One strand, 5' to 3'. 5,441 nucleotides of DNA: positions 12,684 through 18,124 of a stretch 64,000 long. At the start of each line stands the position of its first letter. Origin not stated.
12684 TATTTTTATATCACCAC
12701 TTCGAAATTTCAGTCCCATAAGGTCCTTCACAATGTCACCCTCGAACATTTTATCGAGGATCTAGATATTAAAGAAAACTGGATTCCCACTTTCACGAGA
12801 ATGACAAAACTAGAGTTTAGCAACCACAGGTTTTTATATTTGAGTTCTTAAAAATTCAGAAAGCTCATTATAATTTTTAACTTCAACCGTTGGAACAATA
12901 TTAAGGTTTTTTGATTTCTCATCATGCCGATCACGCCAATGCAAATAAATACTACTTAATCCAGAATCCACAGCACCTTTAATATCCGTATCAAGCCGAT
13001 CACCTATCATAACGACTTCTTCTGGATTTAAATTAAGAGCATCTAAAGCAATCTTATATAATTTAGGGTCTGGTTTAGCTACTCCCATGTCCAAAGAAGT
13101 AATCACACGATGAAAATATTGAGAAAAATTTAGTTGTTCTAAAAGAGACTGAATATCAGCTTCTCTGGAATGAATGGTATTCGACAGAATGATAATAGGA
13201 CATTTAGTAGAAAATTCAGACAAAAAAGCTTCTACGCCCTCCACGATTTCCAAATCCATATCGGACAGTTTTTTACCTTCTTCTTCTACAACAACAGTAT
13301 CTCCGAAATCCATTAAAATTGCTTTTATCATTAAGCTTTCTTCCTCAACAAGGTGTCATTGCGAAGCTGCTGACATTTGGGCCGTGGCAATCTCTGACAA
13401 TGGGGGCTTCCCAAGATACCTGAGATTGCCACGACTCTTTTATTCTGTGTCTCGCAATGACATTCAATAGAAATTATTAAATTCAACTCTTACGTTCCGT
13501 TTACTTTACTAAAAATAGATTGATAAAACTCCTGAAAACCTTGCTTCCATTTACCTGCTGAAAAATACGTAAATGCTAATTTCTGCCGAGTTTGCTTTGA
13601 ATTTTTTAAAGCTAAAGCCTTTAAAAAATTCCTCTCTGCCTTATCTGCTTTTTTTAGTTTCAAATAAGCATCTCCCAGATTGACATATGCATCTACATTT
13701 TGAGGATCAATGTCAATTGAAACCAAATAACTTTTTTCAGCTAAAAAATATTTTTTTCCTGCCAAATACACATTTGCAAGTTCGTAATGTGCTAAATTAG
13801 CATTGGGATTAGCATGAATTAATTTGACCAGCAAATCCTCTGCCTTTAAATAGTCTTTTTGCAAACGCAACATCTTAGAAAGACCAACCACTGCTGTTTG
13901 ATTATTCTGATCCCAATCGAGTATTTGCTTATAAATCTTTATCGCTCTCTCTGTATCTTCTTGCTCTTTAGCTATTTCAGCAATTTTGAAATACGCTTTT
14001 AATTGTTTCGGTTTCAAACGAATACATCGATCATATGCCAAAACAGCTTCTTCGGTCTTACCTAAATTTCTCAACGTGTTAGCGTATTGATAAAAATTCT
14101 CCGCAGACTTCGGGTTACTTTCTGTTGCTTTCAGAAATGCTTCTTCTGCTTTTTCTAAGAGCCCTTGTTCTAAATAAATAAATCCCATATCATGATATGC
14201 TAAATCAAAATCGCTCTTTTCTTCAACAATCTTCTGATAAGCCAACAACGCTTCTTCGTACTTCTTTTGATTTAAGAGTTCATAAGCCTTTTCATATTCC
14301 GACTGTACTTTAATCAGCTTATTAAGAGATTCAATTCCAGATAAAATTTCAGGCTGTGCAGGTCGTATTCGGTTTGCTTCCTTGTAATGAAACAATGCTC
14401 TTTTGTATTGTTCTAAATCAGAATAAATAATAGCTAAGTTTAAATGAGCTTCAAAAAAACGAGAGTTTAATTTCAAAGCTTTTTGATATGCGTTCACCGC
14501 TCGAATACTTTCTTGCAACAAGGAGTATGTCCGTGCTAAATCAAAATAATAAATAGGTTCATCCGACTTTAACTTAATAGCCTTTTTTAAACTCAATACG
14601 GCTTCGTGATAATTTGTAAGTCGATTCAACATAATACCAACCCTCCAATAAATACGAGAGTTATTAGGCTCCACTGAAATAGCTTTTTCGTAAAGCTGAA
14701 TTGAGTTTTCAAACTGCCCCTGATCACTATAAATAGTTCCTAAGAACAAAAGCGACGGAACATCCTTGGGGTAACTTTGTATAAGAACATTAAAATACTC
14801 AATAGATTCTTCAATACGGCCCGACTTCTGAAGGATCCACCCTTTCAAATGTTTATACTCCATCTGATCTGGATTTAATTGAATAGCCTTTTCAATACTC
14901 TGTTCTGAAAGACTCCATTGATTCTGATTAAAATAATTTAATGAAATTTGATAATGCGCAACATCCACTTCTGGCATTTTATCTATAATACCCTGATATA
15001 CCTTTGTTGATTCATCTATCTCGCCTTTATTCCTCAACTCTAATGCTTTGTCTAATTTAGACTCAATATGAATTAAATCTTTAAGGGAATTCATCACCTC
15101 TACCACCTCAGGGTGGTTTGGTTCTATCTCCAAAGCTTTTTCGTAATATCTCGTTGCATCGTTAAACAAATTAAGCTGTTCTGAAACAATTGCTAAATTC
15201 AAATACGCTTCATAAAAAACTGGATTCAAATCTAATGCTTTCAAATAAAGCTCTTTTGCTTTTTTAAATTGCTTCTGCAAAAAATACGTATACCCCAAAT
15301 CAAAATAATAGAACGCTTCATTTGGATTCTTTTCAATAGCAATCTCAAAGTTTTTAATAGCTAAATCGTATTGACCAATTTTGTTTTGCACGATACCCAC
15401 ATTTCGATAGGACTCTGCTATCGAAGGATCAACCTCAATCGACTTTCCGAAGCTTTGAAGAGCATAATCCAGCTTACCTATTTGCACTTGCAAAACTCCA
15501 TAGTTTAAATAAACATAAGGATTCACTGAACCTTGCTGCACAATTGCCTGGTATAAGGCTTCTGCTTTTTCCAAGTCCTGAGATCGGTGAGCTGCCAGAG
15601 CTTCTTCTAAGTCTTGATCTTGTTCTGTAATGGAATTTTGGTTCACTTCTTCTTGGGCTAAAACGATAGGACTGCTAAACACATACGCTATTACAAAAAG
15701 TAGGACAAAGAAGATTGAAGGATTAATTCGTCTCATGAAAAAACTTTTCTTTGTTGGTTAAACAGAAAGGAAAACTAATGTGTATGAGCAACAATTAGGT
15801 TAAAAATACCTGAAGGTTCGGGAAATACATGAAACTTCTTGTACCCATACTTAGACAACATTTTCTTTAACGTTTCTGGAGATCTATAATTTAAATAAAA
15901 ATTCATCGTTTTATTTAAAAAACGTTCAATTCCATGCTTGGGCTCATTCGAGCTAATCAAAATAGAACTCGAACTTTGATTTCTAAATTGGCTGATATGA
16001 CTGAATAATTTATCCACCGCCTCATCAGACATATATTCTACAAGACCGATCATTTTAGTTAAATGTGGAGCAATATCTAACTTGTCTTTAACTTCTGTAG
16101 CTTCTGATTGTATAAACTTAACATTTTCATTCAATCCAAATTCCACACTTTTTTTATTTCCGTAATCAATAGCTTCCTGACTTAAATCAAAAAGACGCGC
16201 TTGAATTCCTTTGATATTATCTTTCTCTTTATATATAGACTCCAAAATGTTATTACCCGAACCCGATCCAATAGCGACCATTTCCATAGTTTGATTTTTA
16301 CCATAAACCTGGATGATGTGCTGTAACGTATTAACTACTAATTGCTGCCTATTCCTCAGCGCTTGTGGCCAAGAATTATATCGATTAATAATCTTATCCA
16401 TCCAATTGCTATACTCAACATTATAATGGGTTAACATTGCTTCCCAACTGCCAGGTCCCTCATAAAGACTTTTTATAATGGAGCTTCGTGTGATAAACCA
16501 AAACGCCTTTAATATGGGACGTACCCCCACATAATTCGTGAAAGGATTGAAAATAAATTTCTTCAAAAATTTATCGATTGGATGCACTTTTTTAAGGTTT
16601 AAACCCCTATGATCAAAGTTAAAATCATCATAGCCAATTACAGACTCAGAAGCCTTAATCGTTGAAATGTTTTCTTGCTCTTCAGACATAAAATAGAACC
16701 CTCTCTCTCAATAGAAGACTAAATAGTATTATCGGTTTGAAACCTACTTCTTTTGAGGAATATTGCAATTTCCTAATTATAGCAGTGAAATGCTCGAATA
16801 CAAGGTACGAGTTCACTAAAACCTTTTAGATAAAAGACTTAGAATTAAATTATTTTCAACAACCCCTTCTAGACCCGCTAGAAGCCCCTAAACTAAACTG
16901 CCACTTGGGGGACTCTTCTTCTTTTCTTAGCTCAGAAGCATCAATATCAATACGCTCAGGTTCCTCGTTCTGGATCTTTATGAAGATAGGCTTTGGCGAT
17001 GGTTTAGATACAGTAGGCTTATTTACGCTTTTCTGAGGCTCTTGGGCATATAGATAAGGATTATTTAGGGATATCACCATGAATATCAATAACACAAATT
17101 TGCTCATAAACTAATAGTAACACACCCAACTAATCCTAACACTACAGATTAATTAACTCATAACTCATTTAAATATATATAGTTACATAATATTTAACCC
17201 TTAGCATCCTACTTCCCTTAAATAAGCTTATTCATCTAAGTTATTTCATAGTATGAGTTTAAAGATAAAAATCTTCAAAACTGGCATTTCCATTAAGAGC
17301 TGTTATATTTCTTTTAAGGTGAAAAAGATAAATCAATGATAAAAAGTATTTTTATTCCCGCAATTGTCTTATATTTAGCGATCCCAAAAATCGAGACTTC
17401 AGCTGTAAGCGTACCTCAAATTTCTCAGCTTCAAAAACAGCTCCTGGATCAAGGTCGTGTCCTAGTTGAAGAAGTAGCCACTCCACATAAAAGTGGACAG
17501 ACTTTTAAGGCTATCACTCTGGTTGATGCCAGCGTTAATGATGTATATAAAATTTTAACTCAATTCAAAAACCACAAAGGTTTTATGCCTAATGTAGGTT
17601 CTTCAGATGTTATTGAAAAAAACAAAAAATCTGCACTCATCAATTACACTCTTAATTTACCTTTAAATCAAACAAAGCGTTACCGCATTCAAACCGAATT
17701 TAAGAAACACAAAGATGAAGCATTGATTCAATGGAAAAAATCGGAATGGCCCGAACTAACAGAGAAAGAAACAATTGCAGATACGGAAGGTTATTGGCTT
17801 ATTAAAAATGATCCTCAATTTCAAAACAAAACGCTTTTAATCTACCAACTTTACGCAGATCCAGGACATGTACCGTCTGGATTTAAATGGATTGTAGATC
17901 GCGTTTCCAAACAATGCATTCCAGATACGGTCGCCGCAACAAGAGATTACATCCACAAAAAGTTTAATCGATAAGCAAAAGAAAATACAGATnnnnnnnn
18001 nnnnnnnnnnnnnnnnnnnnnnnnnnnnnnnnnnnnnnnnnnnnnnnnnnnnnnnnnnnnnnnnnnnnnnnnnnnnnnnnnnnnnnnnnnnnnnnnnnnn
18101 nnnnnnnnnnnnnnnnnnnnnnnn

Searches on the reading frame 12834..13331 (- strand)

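Call 39: search_protein_families(library=pfam, proteins=[window:12834-13331:-])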
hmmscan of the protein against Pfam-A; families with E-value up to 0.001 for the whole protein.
window:12834-13331:- (165 aa): 4 families
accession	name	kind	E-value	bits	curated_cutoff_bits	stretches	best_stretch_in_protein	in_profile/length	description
PF00702.32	Hydrolase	-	7.5e-18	66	26.4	1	10-124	79-191/191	haloacid dehalogenase-like hydrolase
PF13419.12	HAD_2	-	1.4e-16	61.5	23.8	1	20-128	71-176/178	Haloacid dehalogenase-like hydrolase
PF13242.12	Hydrolase_like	-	1.9e-13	50.6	22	1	85-129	3-47/75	HAD-hyrolase-like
PF09419.16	PGP_phosphatase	-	4.3e-07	30.1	20.4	1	2-130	41-163/168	Mitochondrial PGP phosphatase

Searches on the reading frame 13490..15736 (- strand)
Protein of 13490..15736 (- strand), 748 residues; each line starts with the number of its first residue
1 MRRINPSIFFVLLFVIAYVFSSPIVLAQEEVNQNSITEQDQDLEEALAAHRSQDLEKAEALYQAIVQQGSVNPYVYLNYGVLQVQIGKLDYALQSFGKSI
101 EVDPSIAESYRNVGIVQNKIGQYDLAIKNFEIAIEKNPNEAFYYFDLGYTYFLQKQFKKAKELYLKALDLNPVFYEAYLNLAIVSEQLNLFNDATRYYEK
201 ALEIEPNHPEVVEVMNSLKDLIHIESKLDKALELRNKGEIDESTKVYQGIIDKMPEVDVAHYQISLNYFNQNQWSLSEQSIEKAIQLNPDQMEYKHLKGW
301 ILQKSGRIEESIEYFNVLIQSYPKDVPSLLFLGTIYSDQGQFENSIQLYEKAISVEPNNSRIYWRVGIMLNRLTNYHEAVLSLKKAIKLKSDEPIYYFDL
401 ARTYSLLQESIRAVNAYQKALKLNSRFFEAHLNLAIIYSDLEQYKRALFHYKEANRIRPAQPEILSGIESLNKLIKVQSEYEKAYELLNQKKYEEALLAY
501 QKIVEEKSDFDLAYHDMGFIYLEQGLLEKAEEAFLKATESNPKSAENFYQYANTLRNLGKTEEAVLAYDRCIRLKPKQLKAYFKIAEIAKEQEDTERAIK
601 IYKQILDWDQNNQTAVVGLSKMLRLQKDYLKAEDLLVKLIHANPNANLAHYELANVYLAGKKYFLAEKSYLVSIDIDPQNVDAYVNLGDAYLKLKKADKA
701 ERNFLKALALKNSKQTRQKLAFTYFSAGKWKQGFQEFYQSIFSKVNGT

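Call 17: search_protein_families(library=ncbifam, proteins=[window:13490-15736:-])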
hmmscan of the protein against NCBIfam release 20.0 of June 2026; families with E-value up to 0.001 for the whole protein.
window:13490-15736:- (748 aa): 37 families (the best 25 are shown)
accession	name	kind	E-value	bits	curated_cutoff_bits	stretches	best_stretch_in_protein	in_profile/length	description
NF040959.1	MamA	equivalog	6.6e-67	224.9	200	6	302-456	47-201/204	magnetosome protein MamA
TIGR02917.1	PEP_TPR_lipo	equivalog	2.3e-62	211.1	312.2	3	467-715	416-669/899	XrtA/PEP-CTERM system TPR-repeat protein PrsT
TIGR02521.1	type_IV_pilW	equivalog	1.8e-55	188.1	154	6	260-419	33-194/234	type IV pilus biogenesis/stability protein PilW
TIGR02552.1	LcrH_SycD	equivalog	1.5e-41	141.3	104.8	3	603-720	8-125/136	SycD/LcrH family type III secretion system chaperone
NF033920.0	C39_PA2778_fam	equivalog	1.8e-39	135.7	150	4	476-576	155-255/255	PA2778 family cysteine peptidase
TIGR00990.1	3a0801s09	subfamily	2.6e-35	122.2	757.25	4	30-233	285-488/615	mitochondrial import receptor subunit TOM70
NF033758.1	gliding_GltE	equivalog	4.9e-32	111.4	225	4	531-712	72-253/411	adventurous gliding motility TPR repeat lipoprotein GltE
NF033762.1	social_mot_Tgl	equivalog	1e-30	106.9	225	4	356-571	27-230/252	social motility TPR repeat lipoprotein Tgl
NF047371.1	FlcA_CTERM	equivalog_domain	6.7e-25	87.6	300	3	514-615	125-227/646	periplasmic flagellar collar protein FlcA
NF008757.0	PRK11788.1-5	equivalog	2.3e-21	76.4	363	1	396-510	182-298/388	lipopolysaccharide assembly protein LapB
NF047507.1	TPR_BatC_Lepto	exception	6.4e-21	74.8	175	3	114-182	65-137/214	TPR repeat-containing protein BatC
NF053607.1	CHU_0125_OmpA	equivalog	3.9e-20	71.9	620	2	110-251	22-165/639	CHU_0125 family OmpA-like outer membrane integrity protein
TIGR02795.1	tol_pal_ybgF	equivalog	3.6e-19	69.5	90.1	3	514-606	5-103/119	tol-pal system protein YbgF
TIGR00540.1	TPR_hemY_coli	hypoth_equivalog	1.1e-17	63.9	142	1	26-201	218-385/385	heme biosynthesis-associated TPR protein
NF040561.1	PrimPol_Msp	equivalog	2.3e-17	62.8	200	1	488-595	2-101/515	CRISPR-associated primase-polymerase type A1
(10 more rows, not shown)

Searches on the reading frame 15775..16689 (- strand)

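Call 39: search_protein_families(library=pfam, proteins=[window:15775-16689:-])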
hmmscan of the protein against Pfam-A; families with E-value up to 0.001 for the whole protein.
window:15775-16689:- (304 aa): 1 family
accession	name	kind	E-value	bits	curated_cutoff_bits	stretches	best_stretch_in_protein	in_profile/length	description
PF12147.14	Methyltransf_20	-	4.4e-10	39.7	21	1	109-301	108-307/309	Putative methyltransferase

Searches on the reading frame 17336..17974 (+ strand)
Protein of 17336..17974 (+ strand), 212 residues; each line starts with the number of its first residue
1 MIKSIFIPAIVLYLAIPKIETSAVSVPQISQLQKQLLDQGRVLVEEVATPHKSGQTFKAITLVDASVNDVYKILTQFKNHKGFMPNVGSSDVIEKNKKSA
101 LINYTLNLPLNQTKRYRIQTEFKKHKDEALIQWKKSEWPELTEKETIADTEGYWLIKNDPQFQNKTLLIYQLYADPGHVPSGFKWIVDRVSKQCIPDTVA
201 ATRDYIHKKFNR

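Call 39: search_protein_families(library=pfam, proteins=[window:17336-17974:+])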
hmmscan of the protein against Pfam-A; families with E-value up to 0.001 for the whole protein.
window:17336-17974:+ (212 aa): 1 family
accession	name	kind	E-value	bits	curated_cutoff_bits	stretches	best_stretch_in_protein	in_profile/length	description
PF03364.25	Polyketide_cyc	-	5e-06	27.2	23.4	1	63-126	1-56/126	Polyketide cyclase / dehydrase and lipid transport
